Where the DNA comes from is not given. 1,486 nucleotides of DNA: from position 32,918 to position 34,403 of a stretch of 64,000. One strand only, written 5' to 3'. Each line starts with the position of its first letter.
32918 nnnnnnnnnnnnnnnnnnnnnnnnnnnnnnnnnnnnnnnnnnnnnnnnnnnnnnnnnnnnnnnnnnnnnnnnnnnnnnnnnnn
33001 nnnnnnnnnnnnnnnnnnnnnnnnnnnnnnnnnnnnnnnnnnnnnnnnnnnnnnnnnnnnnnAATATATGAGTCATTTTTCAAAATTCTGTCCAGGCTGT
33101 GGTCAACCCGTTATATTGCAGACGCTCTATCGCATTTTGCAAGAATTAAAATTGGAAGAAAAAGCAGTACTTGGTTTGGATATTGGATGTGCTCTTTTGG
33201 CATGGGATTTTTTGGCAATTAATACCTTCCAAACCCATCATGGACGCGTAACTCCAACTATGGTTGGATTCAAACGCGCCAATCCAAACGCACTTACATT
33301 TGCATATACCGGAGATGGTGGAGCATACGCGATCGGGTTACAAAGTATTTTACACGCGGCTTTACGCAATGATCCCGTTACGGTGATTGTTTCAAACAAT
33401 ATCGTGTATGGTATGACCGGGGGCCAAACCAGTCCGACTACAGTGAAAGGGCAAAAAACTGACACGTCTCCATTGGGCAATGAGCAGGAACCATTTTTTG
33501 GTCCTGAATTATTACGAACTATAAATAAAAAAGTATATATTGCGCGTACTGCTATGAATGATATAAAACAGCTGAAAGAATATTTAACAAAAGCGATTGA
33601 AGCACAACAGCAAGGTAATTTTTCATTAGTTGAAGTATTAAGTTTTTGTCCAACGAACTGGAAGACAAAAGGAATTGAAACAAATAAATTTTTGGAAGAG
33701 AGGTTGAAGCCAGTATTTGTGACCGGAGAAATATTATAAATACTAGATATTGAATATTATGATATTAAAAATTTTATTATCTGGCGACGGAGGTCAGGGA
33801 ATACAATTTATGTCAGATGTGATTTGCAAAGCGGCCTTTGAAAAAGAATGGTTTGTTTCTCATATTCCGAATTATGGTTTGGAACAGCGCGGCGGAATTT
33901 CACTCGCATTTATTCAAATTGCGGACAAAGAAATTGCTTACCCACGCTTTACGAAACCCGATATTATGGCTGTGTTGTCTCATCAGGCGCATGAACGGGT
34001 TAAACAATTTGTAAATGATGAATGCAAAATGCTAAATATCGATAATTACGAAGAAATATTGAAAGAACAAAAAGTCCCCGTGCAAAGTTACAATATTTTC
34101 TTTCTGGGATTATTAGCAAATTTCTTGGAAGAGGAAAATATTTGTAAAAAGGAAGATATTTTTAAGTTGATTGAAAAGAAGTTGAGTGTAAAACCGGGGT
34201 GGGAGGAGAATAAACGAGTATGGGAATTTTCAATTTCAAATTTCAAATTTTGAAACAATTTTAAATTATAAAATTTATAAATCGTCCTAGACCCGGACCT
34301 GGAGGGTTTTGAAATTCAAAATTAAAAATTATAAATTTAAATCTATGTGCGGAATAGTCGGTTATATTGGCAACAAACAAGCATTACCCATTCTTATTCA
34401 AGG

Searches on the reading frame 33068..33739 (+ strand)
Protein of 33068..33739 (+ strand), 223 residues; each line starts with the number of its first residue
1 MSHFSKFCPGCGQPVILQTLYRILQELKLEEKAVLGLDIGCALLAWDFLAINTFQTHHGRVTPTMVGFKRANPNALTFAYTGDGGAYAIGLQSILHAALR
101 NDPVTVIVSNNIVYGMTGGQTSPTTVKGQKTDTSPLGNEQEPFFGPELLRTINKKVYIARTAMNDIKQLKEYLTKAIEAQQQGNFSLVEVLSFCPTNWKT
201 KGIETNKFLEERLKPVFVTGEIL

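Call 3: search_protein_families(library=pfam, proteins=[window:33068-33739:+], max_evalue=1)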
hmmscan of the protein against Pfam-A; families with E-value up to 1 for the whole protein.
window:33068-33739:+ (223 aa): 5 families
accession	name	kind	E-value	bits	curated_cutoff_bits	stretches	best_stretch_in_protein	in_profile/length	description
PF02775.26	TPP_enzyme_C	-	5.7e-21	75.3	21.9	1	49-190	22-151/151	Thiamine pyrophosphate enzyme, C-terminal TPP binding domain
PF14803.11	Zn_ribbon_Nudix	-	0.11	12.8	25.6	1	6-18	1-13/34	Nudix N-terminal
PF09297.16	Zn_ribbon_NUD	-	0.14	12.3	24.8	1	6-15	4-13/32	NADH pyrophosphatase zinc ribbon domain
PF00676.26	E1_dh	-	0.15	11.4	22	1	66-118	115-167/300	Dehydrogenase E1 component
PF25164.1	CoiA_N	-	0.18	11.8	26.3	1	7-17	19-29/50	Competence protein CoiA, N-terminal domain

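Call 4: search_protein_families(library=ncbifam, proteins=[window:33068-33739:+], max_evalue=1)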
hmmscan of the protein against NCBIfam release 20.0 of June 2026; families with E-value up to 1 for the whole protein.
window:33068-33739:+ (223 aa): 35 families (the best 25 are shown)
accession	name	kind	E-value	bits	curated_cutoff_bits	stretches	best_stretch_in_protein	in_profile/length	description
NF008820.0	PRK11866.1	equivalog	6.7e-49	166.8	402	1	6-202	16-209/287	2-oxoacid ferredoxin oxidoreductase subunit beta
TIGR02177.1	PorB_KorB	subfamily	2e-44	152.2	261.9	1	6-213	2-203/286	2-oxoacid:acceptor oxidoreductase, beta subunit, pyruvate/2-ketoisovalerate family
NF008821.0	PRK11869.1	equivalog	1.4e-39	135.7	438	1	7-201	16-207/286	2-oxoacid ferredoxin oxidoreductase subunit beta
NF041171.1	Oxoac_fdxbeta_Archa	equivalog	1.9e-35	122.6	423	1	4-213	2-205/296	2-oxoacid:ferredoxin oxidoreductase subunit beta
NF007207.0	PRK09628.1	equivalog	3.1e-33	115.6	364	1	6-201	17-209/277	2-oxoglutarate ferredoxin oxidoreductase subunit beta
NF045766.1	PhenlGlyoxDHPadI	equivalog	8.8e-16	57.7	700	1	68-204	225-364/443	NADH-dependent phenylglyoxylate dehydrogenase subunit beta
NF008819.1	PRK11865.1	equivalog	2e-15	56.8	405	1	7-205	20-223/300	pyruvate synthase subunit PorB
NF008818.0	PRK11864.1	subfamily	2e-15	56.7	405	1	8-202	21-216/300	3-methyl-2-oxobutanoate dehydrogenase subunit beta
TIGR03336.1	IOR_alpha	equivalog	2e-10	39.6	650.9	1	6-133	357-480/595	indolepyruvate ferredoxin oxidoreductase subunit alpha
NF045792.1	OxalOxredbeta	equivalog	1.2e-09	37.6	590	1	79-144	106-174/311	oxalate oxidoreductase subunit beta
NF005713.0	PRK07525.1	subfamily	7.7e-07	27.9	620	1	48-117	428-495/592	sulfoacetaldehyde acetyltransferase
TIGR03457.1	sulphoacet_xsc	equivalog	5.8e-06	24.9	676.4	1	48-191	423-555/579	sulfoacetaldehyde acetyltransferase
NF006203.0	PRK08327.1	equivalog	3.8e-05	22.4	456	1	59-190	435-566/571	thiamine pyrophosphate-requiring protein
TIGR02176.1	pyruv_ox_red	equivalog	4.1e-05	21.6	911.35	1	79-194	958-1070/1167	pyruvate:ferredoxin (flavodoxin) oxidoreductase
NF004813.0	PRK06163.1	equivalog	0.00032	20.4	240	1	59-125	60-126/202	hypothetical protein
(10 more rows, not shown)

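Call 61: find_homologous_proteins(query=window:33068-33739:+, max_evalue=1e-60)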
Query window:33068-33739:+ (223 aa): 1439 proteins with E <= 1e-60 among 2544 candidates; the best 120 are listed.
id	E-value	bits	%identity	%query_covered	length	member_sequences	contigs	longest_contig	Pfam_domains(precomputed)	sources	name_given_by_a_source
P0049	1.6e-146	504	100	100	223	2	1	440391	PF02775.27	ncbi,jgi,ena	ncbi:MAG: thiamine pyrophosphate-dependent enzyme [Candidatus Magasanikbacteria bacterium]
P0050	2.2e-112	392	78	100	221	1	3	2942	PF02775.27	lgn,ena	-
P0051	3.7e-111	388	77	100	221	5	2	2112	PF02775.27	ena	-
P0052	7.3e-110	384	75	100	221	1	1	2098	PF02775.27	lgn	-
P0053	1.6e-109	383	77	99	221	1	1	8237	PF02775.27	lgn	-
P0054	9.9e-107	373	74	100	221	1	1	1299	PF02775.27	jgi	jgi:2-oxoglutarate ferredoxin oxidoreductase subunit beta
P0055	1.4e-106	373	75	99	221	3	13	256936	PF02775.27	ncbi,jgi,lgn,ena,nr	ncbi:MAG TPA: 2-oxoglutarate synthase [Candidatus Magasanikbacteria bacterium]|nr:MAG: hypothetical 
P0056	2.3e-106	372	71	99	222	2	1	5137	PF02775.27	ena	-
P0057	2.5e-104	366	72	98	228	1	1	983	PF02775.27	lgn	-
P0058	1.6e-103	363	70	100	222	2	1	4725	PF02775.27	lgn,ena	-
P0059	7.0e-103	361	69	100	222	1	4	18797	PF02775.27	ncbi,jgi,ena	-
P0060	1.5e-102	360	73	100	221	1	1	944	PF02775.27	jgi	jgi:2-oxoglutarate ferredoxin oxidoreductase subunit beta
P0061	2.8e-102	359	69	100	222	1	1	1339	PF02775.27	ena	-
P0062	1.9e-101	356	69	99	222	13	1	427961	PF02775.27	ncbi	-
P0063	9.6e-100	351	68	100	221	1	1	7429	PF02775.27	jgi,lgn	-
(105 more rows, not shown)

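Call 62: find_encoding_contigs(protein=P0053, flank=6000, max_places=2)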
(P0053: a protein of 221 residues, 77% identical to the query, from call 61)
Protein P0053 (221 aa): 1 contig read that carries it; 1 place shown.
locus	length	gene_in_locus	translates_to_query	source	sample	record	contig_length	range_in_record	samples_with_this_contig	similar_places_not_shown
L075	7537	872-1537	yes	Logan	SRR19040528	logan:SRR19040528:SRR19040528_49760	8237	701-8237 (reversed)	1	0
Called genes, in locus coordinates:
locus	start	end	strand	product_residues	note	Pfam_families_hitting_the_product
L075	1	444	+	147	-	?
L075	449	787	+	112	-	PF01588:tRNA_bind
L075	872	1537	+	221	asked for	PF02775:TPP_enzyme_C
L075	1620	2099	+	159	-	PF01558:POR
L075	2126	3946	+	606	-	PF13522:GATase_6, PF13537:GATase_7, PF01380:SIS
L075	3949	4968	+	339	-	PF00224:PK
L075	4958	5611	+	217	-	PF00702:Hydrolase, PF13419:HAD_2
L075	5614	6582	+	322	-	PF01933:CofD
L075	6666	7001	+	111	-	PF00583:Acetyltransf_1, PF13673:Acetyltransf_10, PF13508:Acetyltransf_7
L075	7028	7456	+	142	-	-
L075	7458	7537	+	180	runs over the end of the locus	-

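Call 63: find_encoding_contigs(protein=P0050, flank=3000, max_places=3)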
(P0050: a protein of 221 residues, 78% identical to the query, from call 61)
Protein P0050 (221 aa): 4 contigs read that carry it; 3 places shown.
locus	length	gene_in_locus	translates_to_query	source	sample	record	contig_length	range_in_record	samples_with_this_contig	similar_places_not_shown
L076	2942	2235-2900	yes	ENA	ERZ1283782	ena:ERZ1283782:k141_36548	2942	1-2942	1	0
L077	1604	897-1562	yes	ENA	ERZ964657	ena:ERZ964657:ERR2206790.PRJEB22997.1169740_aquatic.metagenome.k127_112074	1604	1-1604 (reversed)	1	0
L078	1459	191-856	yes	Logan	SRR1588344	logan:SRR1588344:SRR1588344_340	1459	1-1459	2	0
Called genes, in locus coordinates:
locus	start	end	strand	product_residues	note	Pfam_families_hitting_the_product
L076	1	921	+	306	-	?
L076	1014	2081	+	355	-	PF02776:TPP_enzyme_N (weak), PF01855:POR_N, PF02780:Transketolase_C (faint), PF17147:PFOR_II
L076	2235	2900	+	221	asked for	PF02775:TPP_enzyme_C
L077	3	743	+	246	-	?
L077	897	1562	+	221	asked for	PF02775:TPP_enzyme_C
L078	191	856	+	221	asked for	PF02775:TPP_enzyme_C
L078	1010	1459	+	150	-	?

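Call 69: search_protein_families(library=pfam, proteins=[L075:449-787:+], max_evalue=0.01)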
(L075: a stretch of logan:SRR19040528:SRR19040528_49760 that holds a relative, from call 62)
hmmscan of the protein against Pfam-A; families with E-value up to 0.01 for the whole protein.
L075:449-787:+ (112 aa): 1 family
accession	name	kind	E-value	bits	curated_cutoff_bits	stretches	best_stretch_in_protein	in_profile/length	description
PF01588.26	tRNA_bind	-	5.1e-12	46.2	27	1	14-109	1-95/96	Putative tRNA binding domain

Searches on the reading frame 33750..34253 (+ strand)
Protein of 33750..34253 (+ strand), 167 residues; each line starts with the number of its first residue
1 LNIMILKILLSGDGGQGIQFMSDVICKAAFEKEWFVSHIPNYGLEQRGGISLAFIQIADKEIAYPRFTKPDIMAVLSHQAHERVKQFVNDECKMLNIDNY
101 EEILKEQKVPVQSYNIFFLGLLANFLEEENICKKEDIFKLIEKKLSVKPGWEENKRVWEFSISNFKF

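Call 3: search_protein_families(library=pfam, proteins=[window:33750-34253:+], max_evalue=1)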
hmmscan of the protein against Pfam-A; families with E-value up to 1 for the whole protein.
window:33750-34253:+ (167 aa): 1 family
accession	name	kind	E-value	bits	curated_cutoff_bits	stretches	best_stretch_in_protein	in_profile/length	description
PF01558.24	POR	-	7.6e-17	62.4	27.4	1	14-88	1-76/173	Pyruvate ferredoxin/flavodoxin oxidoreductase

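Call 4: search_protein_families(library=ncbifam, proteins=[window:33750-34253:+], max_evalue=1)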
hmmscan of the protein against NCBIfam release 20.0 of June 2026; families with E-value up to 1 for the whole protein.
window:33750-34253:+ (167 aa): 26 families (the best 25 are shown)
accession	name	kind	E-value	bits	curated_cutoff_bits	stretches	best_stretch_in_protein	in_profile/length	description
NF006323.0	PRK08537.1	equivalog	1.5e-16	60.3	235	1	7-99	4-96/181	2-oxoacid:ferredoxin oxidoreductase subunit gamma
TIGR02175.1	PorC_KorC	subfamily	1.3e-13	51.1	81.1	1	6-103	2-103/177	2-oxoacid:acceptor oxidoreductase, gamma subunit, pyruvate/2-ketoisovalerate family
NF040683.1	PorC_Meth_Thtga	equivalog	4.2e-11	42.9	270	1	7-78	3-75/177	pyruvate synthase subunit PorC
NF006321.0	PRK08534.1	equivalog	1.4e-09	37.9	225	1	7-84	3-81/181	pyruvate ferredoxin oxidoreductase subunit gamma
NF045762.1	PhenlGlyoxDHPadE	equivalog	9.5e-09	35.4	300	1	8-87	4-84/187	NADH-dependent phenylglyoxylate dehydrogenase subunit gamma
NF005324.0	PRK06853.1-4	equivalog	1.7e-08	34.6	222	1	6-77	3-74/196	indolepyruvate oxidoreductase subunit beta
NF010632.0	PRK14029.1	equivalog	2.6e-08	33.7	335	1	6-84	2-81/185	pyruvate/ketoisovalerate ferredoxin oxidoreductase subunit gamma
NF005322.0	PRK06853.1-2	equivalog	2.9e-08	33.7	237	1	2-69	2-68/197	indolepyruvate oxidoreductase subunit beta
NF004916.0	PRK06274.1-2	equivalog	3.7e-08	33.7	227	1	7-79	4-76/178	indolepyruvate oxidoreductase subunit beta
NF005323.0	PRK06853.1-3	equivalog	4e-08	33.4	238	1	5-91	6-92/197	indolepyruvate oxidoreductase subunit beta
TIGR03710.1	OAFO_sf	subfamily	4.5e-08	32.1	482.75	1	7-96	3-91/561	2-oxoacid:acceptor oxidoreductase subunit alpha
TIGR03334.1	IOR_beta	equivalog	1.1e-06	28.8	205.8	1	7-59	2-54/189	indolepyruvate ferredoxin oxidoreductase subunit beta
NF006211.0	PRK08338.1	equivalog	3e-06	26.9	239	1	7-98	2-92/170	2-oxoacid:ferredoxin oxidoreductase subunit gamma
NF005325.0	PRK06853.1-5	equivalog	3.1e-06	27.1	230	1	6-65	4-62/192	indolepyruvate oxidoreductase subunit beta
NF006275.0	PRK08441.1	equivalog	3.6e-06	26.6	216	1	8-95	5-94/185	2-oxoglutarate-acceptor oxidoreductase subunit OorC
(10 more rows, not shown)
